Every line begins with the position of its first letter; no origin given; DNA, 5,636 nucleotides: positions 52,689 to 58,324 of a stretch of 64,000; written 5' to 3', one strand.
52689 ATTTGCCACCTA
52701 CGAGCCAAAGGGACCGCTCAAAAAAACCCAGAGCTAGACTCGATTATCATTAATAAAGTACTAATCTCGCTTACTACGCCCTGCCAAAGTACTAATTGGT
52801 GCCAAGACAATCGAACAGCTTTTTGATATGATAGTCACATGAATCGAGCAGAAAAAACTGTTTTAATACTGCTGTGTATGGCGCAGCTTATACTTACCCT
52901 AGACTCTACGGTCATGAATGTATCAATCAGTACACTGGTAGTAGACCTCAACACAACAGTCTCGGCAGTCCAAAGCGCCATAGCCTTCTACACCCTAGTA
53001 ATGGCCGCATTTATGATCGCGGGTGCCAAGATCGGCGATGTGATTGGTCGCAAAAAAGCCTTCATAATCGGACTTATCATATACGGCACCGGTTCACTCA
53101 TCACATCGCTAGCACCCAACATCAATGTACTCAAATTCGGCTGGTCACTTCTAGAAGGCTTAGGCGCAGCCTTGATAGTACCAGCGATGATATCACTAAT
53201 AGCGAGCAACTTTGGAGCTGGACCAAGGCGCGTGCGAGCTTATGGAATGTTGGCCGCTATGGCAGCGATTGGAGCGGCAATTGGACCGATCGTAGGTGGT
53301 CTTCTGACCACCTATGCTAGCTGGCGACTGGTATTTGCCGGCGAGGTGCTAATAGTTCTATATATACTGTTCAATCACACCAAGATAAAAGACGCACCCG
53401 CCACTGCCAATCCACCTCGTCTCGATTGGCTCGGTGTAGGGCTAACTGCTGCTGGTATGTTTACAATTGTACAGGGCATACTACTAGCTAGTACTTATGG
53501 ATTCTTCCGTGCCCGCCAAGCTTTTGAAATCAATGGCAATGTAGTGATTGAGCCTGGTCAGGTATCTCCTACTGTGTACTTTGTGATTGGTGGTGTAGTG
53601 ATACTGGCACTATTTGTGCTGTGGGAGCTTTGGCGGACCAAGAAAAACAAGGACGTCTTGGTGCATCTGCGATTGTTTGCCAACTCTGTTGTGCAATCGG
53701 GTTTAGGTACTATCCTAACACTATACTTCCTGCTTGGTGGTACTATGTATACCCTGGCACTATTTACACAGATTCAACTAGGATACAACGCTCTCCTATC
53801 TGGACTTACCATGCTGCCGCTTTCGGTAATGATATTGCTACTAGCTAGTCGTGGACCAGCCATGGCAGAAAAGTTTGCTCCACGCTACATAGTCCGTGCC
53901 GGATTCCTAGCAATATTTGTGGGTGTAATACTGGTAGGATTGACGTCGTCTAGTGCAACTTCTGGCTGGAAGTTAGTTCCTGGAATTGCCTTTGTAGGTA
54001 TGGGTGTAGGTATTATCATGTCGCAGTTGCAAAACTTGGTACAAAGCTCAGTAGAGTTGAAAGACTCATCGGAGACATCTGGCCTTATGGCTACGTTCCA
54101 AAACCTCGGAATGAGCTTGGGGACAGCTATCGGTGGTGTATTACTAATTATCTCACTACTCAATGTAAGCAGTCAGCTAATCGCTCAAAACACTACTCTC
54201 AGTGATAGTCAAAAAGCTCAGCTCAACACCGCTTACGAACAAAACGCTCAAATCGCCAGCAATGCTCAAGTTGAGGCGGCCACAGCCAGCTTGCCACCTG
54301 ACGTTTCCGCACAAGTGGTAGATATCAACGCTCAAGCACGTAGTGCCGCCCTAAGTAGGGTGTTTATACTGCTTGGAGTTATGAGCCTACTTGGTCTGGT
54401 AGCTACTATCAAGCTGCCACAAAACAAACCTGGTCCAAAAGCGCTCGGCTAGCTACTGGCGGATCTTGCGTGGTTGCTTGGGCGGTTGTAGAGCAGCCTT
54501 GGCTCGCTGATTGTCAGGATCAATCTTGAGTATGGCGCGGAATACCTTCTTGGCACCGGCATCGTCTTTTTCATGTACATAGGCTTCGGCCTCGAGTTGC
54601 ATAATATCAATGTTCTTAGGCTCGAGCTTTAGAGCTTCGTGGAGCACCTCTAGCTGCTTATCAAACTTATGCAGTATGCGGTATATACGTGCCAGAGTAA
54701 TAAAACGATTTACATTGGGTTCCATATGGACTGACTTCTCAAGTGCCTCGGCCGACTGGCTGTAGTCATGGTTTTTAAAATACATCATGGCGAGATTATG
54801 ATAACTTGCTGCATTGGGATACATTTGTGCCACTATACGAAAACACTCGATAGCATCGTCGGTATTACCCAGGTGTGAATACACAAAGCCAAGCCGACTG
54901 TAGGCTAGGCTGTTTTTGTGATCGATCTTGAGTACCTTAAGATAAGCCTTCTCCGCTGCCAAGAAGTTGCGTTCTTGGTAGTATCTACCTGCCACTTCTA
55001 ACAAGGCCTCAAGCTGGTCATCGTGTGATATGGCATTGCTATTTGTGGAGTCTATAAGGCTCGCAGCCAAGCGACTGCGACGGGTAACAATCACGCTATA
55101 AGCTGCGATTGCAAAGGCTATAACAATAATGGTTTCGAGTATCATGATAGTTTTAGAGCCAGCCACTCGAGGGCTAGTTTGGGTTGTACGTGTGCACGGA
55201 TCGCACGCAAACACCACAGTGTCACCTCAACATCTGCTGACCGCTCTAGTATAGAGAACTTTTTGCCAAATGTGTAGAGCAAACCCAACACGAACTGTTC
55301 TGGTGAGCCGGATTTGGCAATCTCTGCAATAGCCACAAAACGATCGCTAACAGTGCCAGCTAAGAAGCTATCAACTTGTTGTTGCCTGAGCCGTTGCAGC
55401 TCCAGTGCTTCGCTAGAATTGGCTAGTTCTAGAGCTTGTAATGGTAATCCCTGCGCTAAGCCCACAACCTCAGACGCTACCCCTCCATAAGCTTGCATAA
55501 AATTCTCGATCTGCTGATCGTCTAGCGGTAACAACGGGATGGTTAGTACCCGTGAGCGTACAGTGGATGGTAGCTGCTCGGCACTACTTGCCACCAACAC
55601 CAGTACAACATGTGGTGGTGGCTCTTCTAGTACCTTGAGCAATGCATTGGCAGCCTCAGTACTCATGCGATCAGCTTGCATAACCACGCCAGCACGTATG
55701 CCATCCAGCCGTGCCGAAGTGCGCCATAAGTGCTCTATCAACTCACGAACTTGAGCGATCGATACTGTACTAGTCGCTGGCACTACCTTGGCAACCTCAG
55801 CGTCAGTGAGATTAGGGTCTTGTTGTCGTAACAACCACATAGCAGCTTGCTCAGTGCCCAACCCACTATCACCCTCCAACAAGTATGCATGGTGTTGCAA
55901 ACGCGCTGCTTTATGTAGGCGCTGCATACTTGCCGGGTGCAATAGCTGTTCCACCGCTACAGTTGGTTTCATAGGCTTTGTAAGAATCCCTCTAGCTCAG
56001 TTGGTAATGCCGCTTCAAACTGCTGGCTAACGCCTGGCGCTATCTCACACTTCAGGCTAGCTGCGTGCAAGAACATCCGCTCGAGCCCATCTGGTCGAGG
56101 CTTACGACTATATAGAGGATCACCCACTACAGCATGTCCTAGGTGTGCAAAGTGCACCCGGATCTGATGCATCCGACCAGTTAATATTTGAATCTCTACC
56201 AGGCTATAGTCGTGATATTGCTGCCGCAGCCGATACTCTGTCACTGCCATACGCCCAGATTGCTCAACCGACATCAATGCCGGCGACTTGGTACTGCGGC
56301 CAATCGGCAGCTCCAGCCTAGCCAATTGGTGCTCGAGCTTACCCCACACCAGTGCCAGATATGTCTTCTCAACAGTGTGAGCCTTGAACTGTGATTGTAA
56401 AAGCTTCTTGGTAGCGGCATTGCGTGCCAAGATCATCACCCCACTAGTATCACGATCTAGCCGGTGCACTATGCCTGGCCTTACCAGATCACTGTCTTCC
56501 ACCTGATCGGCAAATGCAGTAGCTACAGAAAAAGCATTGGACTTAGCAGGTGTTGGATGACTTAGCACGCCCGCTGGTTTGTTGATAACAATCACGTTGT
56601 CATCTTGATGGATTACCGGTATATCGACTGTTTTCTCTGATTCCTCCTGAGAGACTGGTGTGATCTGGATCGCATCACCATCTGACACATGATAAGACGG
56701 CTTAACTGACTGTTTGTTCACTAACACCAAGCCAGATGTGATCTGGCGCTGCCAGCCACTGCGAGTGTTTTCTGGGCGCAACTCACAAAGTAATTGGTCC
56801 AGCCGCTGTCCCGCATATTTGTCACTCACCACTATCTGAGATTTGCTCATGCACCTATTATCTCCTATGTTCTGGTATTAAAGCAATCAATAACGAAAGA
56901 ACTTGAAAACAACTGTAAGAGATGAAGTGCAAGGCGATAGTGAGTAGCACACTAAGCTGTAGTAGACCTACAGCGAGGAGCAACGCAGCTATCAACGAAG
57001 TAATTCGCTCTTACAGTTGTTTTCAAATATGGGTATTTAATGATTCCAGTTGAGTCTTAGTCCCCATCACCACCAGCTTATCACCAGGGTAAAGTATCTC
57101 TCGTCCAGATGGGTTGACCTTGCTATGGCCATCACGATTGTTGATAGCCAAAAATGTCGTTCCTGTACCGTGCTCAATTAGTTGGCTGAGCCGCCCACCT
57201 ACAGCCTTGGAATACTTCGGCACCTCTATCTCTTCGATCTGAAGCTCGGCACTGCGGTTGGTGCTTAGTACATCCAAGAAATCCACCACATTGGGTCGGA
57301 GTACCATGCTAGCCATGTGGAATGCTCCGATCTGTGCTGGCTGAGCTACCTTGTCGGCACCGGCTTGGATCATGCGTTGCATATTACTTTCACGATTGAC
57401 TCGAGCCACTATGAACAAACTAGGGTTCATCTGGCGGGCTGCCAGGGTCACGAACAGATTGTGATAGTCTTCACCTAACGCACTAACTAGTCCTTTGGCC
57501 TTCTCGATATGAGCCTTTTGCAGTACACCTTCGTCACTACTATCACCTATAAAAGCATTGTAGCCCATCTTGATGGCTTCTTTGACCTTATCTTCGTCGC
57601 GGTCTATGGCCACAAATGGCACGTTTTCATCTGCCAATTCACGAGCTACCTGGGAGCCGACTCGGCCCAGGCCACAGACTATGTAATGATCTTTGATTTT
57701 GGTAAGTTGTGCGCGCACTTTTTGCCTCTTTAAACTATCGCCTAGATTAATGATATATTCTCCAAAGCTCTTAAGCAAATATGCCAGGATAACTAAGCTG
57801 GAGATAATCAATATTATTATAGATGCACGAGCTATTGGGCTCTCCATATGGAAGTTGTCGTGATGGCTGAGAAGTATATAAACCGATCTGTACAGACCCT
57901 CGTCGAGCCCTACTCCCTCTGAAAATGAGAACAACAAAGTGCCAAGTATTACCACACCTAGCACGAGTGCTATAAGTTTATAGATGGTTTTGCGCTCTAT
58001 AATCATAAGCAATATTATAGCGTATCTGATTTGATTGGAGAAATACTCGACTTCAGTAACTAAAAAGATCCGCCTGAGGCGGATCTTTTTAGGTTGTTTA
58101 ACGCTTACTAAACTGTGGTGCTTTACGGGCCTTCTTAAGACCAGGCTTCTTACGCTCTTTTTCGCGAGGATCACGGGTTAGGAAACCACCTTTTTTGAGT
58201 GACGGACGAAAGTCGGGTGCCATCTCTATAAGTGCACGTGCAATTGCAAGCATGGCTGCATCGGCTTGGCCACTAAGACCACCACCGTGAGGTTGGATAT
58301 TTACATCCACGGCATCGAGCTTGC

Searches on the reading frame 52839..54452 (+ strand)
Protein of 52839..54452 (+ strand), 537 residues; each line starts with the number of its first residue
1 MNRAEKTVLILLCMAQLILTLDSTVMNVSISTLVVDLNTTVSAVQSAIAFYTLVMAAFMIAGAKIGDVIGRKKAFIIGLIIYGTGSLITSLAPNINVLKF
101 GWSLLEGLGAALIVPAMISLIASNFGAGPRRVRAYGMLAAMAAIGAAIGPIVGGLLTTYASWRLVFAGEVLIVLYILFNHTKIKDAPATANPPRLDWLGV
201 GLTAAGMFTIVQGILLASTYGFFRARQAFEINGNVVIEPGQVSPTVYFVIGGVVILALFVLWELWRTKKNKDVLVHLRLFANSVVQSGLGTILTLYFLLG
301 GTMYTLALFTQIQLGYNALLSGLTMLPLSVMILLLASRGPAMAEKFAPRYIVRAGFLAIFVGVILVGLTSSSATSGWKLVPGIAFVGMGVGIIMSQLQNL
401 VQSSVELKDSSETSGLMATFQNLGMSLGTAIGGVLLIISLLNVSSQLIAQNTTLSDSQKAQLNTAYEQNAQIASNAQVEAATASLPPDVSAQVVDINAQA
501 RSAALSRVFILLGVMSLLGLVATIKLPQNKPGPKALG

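Call 66: search_protein_families(library=pfam, proteins=[window:52839-54452:+], max_evalue=0.00001)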
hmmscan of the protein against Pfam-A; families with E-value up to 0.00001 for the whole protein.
window:52839-54452:+ (537 aa): 2 families
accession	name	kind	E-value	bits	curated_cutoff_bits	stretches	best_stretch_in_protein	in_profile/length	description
PF07690.21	MFS_1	-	2.4e-39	135.7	33.4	1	12-429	1-347/347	Major Facilitator Superfamily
PF05977.19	MFS_3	-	2.4e-06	26.8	27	0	7-193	10-199/524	Transmembrane secretion effector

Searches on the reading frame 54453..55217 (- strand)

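Call 66: search_protein_families(library=pfam, proteins=[window:54453-55217:-], max_evalue=0.00001)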
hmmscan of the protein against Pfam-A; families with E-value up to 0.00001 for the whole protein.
window:54453-55217:- (254 aa): 14 families
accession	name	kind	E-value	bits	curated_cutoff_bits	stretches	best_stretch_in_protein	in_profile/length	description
PF07719.23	TPR_2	-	6.2e-23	79.4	27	0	104-135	2-33/34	Tetratricopeptide repeat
PF00515.34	TPR_1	-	2.3e-18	65.6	27.8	0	104-135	2-33/34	Tetratricopeptide repeat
PF13181.12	TPR_8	-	2.1e-17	62.1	25.7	0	136-168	1-33/34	Tetratricopeptide repeat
PF14559.12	TPR_19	-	4.5e-16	59.4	25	1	189-243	11-65/68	Tetratricopeptide repeat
PF13428.12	TPR_14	-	1.1e-15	57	23.5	0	173-208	5-40/44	Tetratricopeptide repeat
PF13431.12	TPR_17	-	1.5e-14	53.4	24.4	1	91-124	1-34/34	Tetratricopeptide repeat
PF23914.1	TPR_CcmH_CycH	-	1.2e-11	45.1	42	0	150-240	30-124/158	Cytochrome c-type biogenesis protein H TPR domain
PF13174.12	TPR_6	-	8.6e-10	39.1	26.3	0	105-135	2-32/33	Tetratricopeptide repeat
PF13371.12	TPR_9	-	4.7e-09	36.6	35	0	78-145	4-71/73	Tetratricopeptide repeat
PF13432.12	TPR_16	-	5.6e-09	36.7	32.7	0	116-163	10-58/65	Tetratricopeptide repeat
PF13374.12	TPR_10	-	1.2e-08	35.1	27.5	0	136-164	2-30/42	Tetratricopeptide repeat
PF13424.12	TPR_12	-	2e-08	34.7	30.1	1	105-163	5-72/77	Tetratricopeptide repeat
PF13414.12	TPR_11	-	7.5e-08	32.4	26.8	0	79-117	4-42/42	TPR repeat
PF25063.1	ARM_TT21_C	-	2.2e-07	31.4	35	0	32-171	58-199/209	Tetratricopeptide repeat protein 21 C-terminal ARM domain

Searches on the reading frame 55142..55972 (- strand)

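Call 66: search_protein_families(library=pfam, proteins=[window:55142-55972:-], max_evalue=0.00001)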
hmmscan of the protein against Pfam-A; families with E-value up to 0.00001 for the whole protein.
window:55142-55972:- (276 aa): 1 family
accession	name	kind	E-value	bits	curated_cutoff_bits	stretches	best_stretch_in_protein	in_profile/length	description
PF13177.12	DNA_pol3_delta2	-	1.8e-22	80.5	27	1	59-149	70-159/161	DNA polymerase III, delta subunit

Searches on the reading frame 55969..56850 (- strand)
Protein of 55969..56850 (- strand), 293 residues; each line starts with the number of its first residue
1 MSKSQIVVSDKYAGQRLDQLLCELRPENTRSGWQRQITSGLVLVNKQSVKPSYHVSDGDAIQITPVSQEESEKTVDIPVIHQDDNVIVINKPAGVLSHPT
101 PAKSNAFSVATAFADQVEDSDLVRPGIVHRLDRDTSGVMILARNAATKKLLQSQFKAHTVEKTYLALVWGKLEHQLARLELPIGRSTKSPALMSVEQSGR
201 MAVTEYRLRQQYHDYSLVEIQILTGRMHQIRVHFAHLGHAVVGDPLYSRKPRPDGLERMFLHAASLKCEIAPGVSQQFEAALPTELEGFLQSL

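Call 66: search_protein_families(library=pfam, proteins=[window:55969-56850:-], max_evalue=0.00001)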
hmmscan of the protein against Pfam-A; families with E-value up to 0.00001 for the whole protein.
window:55969-56850:- (293 aa): 2 families
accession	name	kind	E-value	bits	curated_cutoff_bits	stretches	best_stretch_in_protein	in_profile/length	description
PF00849.27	PseudoU_synth_2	-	5.6e-34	118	26.8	1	85-236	1-152/152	RNA pseudouridylate synthase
PF01479.30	S4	-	2.2e-11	43.8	22.8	1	15-61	1-48/48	S4 domain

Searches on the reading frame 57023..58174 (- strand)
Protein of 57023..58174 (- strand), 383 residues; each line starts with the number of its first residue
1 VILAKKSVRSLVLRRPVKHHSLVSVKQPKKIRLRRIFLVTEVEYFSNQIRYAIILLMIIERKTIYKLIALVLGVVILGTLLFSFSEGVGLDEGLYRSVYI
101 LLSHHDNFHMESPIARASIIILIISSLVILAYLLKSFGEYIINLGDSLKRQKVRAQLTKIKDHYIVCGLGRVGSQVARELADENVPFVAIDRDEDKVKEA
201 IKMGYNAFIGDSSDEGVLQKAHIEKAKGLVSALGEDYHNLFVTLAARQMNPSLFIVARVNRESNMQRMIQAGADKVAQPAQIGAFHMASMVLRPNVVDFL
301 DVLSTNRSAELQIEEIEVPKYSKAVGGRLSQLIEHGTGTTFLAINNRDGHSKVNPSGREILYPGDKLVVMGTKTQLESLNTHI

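Call 66: search_protein_families(library=pfam, proteins=[window:57023-58174:-], max_evalue=0.00001)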
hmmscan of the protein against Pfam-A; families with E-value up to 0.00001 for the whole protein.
window:57023-58174:- (383 aa): 2 families
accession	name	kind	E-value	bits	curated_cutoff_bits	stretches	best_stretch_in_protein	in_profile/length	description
PF02254.24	TrkA_N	-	9.7e-35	119.8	23.8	1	164-279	1-116/116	TrkA-N domain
PF02080.26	TrkA_C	-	3.1e-10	40.2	27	1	314-379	2-66/71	TrkA-C domain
